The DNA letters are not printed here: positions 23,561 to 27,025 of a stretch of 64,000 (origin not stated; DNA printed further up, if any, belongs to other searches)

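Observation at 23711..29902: HdrA flavoprotein core split into two genes with a formate dehydrogenase catalytic subunit coupled in between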

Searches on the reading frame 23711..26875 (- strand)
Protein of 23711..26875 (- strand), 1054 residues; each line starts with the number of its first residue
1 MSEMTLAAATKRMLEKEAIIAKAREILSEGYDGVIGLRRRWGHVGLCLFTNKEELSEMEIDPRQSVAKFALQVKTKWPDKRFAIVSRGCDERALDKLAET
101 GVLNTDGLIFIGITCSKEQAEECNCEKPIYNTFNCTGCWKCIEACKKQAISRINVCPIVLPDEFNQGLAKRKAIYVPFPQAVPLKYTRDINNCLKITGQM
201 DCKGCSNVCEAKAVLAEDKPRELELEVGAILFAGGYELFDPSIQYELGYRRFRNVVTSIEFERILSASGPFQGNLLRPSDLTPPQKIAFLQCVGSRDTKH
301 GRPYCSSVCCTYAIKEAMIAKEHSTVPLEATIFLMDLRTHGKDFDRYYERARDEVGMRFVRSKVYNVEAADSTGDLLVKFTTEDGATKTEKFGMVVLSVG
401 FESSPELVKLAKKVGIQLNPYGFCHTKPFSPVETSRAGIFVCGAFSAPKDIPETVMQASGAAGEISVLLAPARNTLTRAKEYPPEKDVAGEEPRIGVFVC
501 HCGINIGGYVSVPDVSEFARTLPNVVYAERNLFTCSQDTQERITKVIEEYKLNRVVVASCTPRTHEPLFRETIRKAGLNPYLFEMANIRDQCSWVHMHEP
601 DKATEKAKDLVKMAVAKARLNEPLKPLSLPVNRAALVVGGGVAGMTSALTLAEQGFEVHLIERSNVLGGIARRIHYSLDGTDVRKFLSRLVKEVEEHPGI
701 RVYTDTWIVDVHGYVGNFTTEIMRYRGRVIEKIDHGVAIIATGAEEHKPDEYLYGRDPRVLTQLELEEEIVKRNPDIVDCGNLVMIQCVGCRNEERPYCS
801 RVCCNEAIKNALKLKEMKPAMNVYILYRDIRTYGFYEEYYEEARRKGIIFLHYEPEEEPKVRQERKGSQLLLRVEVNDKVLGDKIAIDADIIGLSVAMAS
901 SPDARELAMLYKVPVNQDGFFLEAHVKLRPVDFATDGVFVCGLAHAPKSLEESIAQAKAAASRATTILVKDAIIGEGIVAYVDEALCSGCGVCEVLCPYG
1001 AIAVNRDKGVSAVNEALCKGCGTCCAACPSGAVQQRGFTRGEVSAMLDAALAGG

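Call 4: search_protein_families(library=pfam, proteins=[window:23711-26875:-], max_evalue=0.01)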
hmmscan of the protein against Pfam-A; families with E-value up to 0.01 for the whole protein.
window:23711-26875:- (1054 aa): 20 families
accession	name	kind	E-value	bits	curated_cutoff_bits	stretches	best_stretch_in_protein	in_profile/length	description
PF07992.20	Pyr_redox_2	-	4e-18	66.3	26.1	2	328-460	171-289/291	Pyridine nucleotide-disulphide oxidoreductase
PF13450.12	NAD_binding_8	-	9.2e-09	35.9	21.9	1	637-680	1-42/68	NAD(P)-binding Rossmann-like domain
PF01266.30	DAO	-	1.7e-07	31.6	27.9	1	636-668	3-35/353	FAD dependent oxidoreductase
PF12831.13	FAD_oxidored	-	2.8e-07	30.6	27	1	636-671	3-38/416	FAD dependent oxidoreductase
PF00890.30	FAD_binding_2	-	8.5e-07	28.9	20.4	1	636-677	3-41/414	FAD binding domain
PF00037.32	Fer4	-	1.1e-06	28.6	21.1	2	981-1002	2-23/24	4Fe-4S binding domain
PF12837.12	Fer4_6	-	4.4e-06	26.8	25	2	979-1002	1-24/24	4Fe-4S binding domain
PF14697.11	Fer4_21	-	5e-06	27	35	1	980-1032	1-56/59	4Fe-4S dicluster domain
PF12838.12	Fer4_7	-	6.4e-06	27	27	1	987-1032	2-52/52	4Fe-4S dicluster domain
PF13187.11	Fer4_9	-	2.4e-05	24.7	27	1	987-1032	2-51/52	4Fe-4S dicluster domain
PF13237.11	Fer4_10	-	0.00019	21.7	25.5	1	981-1029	3-53/53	4Fe-4S dicluster domain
PF13454.12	NAD_binding_9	-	0.00023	21.6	21.8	0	637-672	2-42/155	FAD-NAD(P)-binding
PF13738.12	Pyr_redox_3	-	0.00033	20.5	30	1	633-718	165-245/305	Pyridine nucleotide-disulphide oxidoreductase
PF01494.25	FAD_binding_3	-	0.00036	20.3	22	1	635-665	4-34/349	FAD binding domain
PF00070.33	Pyr_redox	-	0.0004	21.3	22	1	635-697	2-69/82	Pyridine nucleotide-disulphide oxidoreductase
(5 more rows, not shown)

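Call 6: search_solved_structures(query=window:23711-26875:-, max_evalue=0.01, show_alignments=3)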
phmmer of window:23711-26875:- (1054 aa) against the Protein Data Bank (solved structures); distinct sequences matched with E-value up to 0.01: 52.
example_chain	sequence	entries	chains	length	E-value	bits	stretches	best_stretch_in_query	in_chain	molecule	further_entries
5odc_A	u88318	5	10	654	6.6e-180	603.6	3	491-730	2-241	Heterodisulfide reductase, subunit A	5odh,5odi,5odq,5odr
8rvu_a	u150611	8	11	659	5.1e-170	570.9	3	485-725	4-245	H(2):CoB-CoM heterodisulfide,ferredoxin reductase subunit A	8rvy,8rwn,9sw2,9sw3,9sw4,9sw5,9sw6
8rvv_A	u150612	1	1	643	8.6e-168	563.5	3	493-724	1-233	H(2):CoB-CoM heterodisulfide,ferredoxin reductase subunit A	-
7bkb_A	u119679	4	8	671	6.6e-153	514.2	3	491-725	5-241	CoB--CoM heterodisulfide reductase iron-sulfur subunit A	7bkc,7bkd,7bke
9sfi_A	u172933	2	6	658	2.3e-145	489.3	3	134-377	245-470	CoB--CoM heterodisulfide reductase iron-sulfur subunit A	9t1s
6tjr_A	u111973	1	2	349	5.8e-33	117.1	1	229-463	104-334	Fumarate reductase/succinate dehydrogenase flavoprotein domain protein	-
5t5i_F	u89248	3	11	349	1.5e-10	43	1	980-1033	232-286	Tungsten formylmethanofuran dehydrogenase subunit fwdF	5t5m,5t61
9sw6_H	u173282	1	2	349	1.5e-10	42.9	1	979-1033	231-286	Tungsten formylmethanofuran dehydrogenase, subunit F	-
9sw6_G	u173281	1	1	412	9.4e-09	37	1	985-1037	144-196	Polyferredoxin protein MvhB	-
9bt4_G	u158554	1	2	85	3.1e-07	32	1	983-1034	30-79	Pyruvate:Ferredoxin Oxidoreductase, subunit delta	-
5c4i_B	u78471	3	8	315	5.8e-07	31.1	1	885-1033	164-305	Oxalate oxidoreductase subunit delta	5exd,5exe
7bkb_K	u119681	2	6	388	1.6e-06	29.6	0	972-1007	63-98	Formylmethanofuran dehydrogenase, subunit F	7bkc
7np8_A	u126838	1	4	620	3.9e-06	28.3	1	981-1030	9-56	Coenzyme F420-dependent sulfite reductase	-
7npa_A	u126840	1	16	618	6.1e-06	27.7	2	980-1038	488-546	Coenzyme F420-dependent sulfite reductase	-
6fah_A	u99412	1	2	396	7.4e-05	24.1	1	982-1038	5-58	Caffeyl-CoA reductase-Etf complex subunit CarE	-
1jnr_B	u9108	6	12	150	0.0033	18.6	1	981-1039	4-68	adenylylsulfate reductase | adenylylsulfate reductase, subunit B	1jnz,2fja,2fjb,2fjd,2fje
7qv7_D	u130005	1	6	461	0.0039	18.4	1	979-1032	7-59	Hydrogen dependent carbon dioxide reductase subunit HydA2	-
7z0s_B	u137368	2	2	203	0.0045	18.2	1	986-1039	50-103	Formate hydrogenlyase subunit 2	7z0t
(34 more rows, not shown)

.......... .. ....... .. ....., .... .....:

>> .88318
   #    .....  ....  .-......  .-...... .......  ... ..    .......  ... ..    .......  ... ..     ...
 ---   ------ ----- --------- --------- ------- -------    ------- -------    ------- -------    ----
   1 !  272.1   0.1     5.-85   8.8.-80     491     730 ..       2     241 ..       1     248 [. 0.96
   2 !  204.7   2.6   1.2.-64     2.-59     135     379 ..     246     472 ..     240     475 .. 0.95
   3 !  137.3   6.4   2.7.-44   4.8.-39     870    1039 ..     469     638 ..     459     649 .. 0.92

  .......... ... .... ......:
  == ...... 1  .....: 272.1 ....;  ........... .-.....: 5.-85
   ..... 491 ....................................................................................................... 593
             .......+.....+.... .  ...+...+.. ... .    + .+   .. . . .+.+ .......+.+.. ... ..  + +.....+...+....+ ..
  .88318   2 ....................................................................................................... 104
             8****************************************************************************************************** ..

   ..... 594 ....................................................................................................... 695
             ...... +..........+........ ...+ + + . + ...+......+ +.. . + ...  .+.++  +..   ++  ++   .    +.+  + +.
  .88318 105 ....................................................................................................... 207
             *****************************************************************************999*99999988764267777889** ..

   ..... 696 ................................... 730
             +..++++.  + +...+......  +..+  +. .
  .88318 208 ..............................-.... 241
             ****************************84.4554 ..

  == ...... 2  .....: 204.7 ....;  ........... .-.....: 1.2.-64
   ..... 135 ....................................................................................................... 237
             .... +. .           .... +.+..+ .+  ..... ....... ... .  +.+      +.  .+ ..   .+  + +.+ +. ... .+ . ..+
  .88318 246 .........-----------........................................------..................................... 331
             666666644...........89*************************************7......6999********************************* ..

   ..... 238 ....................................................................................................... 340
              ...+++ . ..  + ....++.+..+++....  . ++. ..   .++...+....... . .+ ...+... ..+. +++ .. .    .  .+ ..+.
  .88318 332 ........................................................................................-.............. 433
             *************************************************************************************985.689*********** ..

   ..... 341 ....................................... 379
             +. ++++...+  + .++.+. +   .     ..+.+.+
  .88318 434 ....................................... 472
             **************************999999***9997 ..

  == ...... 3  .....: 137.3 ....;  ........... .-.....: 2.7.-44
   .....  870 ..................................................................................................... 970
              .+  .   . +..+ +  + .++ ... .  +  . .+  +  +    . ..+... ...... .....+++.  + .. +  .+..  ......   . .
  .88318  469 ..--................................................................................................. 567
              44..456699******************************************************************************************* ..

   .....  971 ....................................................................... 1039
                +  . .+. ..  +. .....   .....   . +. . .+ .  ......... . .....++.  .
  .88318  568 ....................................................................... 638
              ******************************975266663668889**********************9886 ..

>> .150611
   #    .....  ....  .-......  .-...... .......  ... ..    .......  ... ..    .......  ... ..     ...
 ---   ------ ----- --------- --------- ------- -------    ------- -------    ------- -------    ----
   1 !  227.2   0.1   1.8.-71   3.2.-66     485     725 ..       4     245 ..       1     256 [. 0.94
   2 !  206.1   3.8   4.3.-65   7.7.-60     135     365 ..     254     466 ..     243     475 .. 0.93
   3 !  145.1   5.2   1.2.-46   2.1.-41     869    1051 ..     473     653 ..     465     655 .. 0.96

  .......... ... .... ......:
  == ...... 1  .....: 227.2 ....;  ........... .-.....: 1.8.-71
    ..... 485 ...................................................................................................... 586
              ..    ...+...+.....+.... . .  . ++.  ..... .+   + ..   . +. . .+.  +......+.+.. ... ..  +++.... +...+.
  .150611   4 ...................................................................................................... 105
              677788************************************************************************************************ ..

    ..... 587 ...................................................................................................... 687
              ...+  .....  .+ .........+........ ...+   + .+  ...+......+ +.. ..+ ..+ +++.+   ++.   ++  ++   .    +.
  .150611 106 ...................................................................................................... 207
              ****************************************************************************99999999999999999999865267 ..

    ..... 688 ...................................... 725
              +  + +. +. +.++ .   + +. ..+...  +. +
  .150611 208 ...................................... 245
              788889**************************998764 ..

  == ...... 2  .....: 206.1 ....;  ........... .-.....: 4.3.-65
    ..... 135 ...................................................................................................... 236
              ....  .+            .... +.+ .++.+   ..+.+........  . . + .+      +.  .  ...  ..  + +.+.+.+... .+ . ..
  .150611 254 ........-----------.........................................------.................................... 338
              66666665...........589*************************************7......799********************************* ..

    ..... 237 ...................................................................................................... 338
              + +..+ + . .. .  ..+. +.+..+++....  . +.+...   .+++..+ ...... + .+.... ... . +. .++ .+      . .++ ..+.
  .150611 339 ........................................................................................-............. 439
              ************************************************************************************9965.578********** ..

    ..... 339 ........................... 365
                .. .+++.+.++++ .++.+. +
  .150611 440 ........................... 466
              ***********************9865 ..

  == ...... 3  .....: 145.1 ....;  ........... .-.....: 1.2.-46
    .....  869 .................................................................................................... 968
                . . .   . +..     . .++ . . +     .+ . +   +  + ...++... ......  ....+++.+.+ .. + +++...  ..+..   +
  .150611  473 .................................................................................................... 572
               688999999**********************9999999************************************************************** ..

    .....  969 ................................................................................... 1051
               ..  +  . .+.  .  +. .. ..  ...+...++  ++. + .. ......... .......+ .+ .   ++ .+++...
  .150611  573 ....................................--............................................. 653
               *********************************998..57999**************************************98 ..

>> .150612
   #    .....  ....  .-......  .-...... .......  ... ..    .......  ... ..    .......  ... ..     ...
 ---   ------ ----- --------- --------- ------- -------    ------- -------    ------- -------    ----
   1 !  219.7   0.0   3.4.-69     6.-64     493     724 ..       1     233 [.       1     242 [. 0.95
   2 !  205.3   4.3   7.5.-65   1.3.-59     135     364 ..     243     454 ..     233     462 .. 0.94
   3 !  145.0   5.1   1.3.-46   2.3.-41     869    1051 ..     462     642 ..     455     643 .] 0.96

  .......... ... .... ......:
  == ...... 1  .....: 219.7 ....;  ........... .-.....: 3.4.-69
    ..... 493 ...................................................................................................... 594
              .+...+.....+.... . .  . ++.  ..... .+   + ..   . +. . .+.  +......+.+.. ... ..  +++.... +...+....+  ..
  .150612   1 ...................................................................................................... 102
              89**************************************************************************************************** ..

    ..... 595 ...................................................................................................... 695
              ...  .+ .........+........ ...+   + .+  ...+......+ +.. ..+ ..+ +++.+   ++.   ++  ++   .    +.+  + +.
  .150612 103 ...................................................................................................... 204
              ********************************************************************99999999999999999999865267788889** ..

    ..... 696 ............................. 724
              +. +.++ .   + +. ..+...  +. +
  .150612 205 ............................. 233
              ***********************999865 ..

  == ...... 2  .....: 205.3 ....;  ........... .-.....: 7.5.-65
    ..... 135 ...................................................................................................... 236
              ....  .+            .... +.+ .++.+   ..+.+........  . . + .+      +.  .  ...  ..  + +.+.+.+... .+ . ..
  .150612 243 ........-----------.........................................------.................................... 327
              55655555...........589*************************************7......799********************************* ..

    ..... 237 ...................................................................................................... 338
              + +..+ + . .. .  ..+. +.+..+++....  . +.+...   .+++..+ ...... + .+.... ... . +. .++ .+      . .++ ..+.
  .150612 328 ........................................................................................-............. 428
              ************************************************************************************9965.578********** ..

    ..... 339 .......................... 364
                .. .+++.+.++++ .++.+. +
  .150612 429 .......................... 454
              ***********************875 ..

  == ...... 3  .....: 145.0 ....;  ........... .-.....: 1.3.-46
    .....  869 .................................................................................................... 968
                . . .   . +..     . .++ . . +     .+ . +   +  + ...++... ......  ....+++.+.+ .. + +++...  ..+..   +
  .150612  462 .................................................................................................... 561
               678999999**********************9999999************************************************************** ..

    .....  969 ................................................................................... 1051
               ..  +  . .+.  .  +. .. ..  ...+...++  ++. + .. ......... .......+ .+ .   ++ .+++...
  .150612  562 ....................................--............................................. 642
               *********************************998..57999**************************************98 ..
